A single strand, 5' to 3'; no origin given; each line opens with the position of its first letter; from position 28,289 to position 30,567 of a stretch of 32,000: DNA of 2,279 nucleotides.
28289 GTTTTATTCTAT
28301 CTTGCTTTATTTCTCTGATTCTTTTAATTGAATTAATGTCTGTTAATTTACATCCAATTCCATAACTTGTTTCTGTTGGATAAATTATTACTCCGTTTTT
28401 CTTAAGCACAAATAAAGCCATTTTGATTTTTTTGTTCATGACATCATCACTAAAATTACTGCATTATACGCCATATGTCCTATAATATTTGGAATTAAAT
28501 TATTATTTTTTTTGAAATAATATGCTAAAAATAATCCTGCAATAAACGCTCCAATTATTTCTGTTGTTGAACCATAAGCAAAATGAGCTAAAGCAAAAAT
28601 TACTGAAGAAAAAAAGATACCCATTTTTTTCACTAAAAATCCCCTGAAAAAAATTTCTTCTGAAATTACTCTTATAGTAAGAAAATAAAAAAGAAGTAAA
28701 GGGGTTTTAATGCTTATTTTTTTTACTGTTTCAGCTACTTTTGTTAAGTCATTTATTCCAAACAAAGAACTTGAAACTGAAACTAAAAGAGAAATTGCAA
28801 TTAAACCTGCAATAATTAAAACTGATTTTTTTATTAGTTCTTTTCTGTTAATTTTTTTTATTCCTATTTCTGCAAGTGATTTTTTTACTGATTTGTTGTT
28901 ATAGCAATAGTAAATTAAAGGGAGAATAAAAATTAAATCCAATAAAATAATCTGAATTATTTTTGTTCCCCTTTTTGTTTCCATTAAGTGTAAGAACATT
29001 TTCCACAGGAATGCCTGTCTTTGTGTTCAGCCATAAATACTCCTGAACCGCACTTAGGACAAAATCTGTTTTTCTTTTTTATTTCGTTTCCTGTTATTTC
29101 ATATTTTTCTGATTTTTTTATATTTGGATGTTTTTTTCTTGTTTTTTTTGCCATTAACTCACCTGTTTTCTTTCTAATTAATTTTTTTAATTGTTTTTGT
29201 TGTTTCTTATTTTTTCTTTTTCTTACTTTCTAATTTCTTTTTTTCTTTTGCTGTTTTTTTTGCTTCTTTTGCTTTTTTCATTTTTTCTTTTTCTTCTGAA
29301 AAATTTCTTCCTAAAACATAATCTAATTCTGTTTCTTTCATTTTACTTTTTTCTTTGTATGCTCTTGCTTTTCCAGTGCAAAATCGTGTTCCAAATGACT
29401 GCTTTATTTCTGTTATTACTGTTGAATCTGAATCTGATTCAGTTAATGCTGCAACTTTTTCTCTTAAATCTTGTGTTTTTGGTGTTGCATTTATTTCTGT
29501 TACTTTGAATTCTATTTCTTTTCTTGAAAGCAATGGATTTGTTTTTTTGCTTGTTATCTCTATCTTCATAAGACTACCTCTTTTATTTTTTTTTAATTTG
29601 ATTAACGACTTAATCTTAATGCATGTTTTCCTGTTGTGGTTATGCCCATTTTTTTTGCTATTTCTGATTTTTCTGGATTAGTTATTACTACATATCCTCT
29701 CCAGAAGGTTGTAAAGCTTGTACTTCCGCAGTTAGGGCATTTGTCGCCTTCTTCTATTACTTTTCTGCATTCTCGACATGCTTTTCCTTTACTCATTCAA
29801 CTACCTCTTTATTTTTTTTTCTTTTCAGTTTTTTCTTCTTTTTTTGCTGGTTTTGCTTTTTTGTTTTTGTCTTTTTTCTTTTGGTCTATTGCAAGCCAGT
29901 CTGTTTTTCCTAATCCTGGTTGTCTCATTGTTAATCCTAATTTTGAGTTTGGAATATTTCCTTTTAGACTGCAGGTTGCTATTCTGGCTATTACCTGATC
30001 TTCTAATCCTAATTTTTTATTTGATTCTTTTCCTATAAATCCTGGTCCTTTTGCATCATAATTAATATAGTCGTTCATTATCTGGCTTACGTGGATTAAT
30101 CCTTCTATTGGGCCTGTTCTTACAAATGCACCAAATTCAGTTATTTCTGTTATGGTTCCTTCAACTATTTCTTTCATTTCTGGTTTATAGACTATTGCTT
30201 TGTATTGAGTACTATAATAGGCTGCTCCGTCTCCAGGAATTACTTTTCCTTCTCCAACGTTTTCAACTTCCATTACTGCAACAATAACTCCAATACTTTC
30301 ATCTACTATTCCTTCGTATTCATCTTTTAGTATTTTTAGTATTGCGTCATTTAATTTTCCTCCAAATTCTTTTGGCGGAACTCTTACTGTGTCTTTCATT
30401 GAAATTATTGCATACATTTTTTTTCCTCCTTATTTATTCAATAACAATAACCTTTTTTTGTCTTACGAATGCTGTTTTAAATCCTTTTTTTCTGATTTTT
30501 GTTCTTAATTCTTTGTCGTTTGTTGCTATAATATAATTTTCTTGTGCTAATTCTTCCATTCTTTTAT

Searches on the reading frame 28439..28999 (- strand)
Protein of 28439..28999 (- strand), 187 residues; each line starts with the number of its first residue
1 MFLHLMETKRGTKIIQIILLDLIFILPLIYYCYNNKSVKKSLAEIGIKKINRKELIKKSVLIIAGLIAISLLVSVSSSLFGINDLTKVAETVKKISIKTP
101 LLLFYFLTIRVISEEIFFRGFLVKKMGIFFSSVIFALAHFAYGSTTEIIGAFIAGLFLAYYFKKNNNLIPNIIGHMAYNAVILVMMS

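Call 28: search_protein_families(library=pfam, proteins=[window:28439-28999:-], max_evalue=0.001)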
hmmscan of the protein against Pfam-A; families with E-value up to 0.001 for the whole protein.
window:28439-28999:- (187 aa): 1 family
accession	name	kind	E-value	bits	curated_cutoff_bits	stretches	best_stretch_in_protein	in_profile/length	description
PF02517.21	Rce1-like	-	1e-15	58.2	22.4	1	100-181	5-93/93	Type II CAAX prenyl endopeptidase Rce1-like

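Call 86: find_encoding_contigs(protein=window:28439-28999:-, flank=10000, max_places=1)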
Protein window:28439-28999:- (187 aa): no gene with exactly this product is on record in the collection.

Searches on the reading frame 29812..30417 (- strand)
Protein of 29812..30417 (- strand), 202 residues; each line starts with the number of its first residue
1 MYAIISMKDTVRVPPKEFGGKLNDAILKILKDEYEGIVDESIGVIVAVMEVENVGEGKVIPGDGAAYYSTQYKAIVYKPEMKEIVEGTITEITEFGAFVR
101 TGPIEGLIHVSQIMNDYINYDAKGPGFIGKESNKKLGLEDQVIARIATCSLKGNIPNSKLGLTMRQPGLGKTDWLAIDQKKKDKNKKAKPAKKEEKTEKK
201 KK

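Call 28: search_protein_families(library=pfam, proteins=[window:29812-30417:-], max_evalue=0.001)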
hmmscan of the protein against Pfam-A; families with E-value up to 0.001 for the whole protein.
window:29812-30417:- (202 aa): 2 families
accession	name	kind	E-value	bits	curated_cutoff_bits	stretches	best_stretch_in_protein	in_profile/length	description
PF03876.22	SHS2_Rpb7-N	-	4.5e-17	62.4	24.8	1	8-64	1-57/57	SHS2 domain found in N terminus of Rpb7p/Rpc25p/MJ0397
PF00575.29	S1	-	4.3e-12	46.7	22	1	78-149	1-62/74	S1 RNA binding domain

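Call 84: find_encoding_contigs(protein=window:29812-30417:-, flank=10000, max_places=1)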
Protein window:29812-30417:- (202 aa): no gene with exactly this product is on record in the collection.
